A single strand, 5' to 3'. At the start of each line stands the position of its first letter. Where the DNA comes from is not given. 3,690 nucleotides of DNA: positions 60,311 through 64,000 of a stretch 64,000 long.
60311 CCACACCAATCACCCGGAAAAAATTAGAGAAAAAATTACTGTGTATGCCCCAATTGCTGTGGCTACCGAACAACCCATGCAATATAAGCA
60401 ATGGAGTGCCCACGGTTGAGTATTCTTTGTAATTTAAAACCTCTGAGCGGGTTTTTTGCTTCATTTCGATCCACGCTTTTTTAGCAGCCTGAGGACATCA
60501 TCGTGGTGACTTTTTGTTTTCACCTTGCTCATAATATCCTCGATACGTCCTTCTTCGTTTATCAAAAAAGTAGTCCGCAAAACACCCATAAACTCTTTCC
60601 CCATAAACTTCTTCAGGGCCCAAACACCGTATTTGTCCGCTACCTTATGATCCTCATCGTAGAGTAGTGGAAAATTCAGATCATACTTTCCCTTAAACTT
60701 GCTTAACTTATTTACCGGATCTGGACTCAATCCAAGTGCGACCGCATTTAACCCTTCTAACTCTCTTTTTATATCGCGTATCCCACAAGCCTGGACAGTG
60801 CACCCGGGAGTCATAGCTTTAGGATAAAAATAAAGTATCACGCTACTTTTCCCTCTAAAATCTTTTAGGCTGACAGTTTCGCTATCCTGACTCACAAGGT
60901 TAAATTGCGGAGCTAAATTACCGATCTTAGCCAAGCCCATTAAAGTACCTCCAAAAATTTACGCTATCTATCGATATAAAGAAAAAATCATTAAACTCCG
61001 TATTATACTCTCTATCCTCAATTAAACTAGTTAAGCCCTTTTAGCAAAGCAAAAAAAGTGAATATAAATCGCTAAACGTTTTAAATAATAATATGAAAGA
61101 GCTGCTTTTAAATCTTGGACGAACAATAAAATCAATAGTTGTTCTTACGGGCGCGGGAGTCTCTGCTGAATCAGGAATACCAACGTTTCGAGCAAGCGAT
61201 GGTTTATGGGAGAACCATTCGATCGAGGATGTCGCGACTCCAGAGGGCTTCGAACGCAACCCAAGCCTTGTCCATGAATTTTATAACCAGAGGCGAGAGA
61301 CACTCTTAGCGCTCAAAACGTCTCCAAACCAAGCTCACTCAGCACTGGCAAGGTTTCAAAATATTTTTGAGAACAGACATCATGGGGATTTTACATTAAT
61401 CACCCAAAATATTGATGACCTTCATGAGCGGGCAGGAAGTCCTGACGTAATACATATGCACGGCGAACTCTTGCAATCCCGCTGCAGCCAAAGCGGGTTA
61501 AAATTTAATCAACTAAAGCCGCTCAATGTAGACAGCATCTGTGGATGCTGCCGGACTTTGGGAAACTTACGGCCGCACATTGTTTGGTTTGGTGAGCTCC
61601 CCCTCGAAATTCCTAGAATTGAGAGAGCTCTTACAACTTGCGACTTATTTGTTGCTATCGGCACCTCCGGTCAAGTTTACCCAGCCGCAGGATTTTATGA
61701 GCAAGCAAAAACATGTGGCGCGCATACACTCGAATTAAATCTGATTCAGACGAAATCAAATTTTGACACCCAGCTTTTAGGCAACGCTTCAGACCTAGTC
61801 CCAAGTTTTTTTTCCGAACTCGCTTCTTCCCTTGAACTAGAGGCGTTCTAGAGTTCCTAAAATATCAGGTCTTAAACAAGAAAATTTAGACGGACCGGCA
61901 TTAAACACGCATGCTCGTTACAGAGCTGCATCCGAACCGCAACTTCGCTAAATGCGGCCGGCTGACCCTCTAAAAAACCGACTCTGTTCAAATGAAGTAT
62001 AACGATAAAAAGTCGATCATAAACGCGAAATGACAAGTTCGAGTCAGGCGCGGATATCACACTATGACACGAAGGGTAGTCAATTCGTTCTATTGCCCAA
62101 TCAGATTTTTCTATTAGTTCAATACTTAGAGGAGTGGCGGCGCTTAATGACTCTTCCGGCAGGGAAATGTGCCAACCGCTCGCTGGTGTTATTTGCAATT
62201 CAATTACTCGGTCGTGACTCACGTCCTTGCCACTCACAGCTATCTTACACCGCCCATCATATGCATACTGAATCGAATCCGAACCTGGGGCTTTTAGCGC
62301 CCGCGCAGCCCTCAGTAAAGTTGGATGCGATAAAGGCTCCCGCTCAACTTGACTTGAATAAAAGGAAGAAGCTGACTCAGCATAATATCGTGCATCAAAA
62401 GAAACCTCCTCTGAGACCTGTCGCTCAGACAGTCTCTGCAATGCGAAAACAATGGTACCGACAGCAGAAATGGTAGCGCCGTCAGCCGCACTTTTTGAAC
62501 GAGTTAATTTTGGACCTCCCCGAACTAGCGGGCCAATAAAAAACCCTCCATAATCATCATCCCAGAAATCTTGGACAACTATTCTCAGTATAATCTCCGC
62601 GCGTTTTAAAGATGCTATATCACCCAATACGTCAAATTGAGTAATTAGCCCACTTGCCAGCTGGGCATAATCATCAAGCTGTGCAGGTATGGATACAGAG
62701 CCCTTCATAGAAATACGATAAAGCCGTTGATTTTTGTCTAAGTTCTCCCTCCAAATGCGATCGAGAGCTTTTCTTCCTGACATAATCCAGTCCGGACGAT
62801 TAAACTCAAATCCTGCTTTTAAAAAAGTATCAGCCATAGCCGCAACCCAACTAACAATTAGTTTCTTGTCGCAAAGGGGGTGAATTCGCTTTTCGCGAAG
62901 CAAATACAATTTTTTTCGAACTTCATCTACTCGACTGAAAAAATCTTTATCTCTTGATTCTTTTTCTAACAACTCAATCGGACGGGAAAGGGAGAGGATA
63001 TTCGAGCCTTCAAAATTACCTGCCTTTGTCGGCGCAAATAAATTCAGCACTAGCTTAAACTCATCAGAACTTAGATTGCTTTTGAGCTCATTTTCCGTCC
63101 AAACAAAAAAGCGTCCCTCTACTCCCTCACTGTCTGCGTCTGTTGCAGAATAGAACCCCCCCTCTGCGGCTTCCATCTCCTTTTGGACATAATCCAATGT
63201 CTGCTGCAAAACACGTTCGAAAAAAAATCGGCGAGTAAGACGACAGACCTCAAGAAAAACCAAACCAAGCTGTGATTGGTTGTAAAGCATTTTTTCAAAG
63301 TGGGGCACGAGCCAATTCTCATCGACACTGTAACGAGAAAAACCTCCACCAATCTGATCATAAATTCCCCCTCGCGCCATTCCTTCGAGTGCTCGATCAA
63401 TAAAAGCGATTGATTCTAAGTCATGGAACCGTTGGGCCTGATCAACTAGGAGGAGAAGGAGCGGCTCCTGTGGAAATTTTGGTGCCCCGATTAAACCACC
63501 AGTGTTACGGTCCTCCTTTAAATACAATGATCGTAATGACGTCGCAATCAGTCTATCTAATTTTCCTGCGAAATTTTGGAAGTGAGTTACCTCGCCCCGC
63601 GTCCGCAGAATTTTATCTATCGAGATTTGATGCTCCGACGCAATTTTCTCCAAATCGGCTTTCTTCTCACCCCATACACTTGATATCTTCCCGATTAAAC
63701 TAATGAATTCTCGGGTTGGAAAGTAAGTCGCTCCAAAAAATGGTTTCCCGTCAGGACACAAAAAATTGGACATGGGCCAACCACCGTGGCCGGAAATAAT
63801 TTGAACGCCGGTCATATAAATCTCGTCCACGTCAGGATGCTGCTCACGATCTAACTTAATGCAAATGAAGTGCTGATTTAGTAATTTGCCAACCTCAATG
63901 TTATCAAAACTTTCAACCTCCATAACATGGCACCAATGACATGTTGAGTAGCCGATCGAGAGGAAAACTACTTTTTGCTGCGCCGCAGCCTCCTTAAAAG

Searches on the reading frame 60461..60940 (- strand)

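Call 53: search_protein_families(library=pfam, proteins=[window:60461-60940:-], max_evalue=0.00001)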
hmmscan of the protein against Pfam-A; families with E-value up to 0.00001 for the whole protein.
window:60461-60940:- (159 aa): 2 families
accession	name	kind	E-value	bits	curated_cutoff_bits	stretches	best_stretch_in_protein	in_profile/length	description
PF00578.27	AhpC-TSA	-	3.5e-34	117.8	26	1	6-135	1-123/124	AhpC/TSA family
PF08534.16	Redoxin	-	8.1e-22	78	26.6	1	6-140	2-135/148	Redoxin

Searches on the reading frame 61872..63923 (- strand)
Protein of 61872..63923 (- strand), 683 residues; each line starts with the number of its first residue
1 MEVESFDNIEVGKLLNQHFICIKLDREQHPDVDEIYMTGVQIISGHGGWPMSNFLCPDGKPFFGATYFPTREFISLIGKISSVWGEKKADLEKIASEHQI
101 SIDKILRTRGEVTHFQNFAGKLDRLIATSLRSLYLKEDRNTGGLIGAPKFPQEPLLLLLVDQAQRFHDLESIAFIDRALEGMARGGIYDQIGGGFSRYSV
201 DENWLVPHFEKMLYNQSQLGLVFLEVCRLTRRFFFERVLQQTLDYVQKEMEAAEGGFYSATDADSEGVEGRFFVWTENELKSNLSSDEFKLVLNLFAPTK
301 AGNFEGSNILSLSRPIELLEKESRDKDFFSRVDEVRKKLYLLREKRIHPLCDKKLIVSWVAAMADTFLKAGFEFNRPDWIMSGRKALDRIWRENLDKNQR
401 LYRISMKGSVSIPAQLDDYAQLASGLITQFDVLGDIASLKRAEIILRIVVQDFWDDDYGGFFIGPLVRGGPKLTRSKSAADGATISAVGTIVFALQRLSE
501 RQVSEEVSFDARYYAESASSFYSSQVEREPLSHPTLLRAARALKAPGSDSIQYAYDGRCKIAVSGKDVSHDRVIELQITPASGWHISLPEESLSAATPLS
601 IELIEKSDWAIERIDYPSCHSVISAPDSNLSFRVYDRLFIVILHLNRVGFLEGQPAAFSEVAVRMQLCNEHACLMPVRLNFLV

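Call 52: search_protein_families(library=pfam, proteins=[window:61872-63923:-], max_evalue=0.00001)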
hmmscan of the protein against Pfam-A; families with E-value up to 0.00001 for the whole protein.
window:61872-63923:- (683 aa): 1 family
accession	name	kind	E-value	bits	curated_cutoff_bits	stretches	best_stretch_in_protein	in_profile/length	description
PF03190.21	Thioredox_DsbH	-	2.1e-30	106.3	27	1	1-97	55-157/163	Protein of unknown function, DUF255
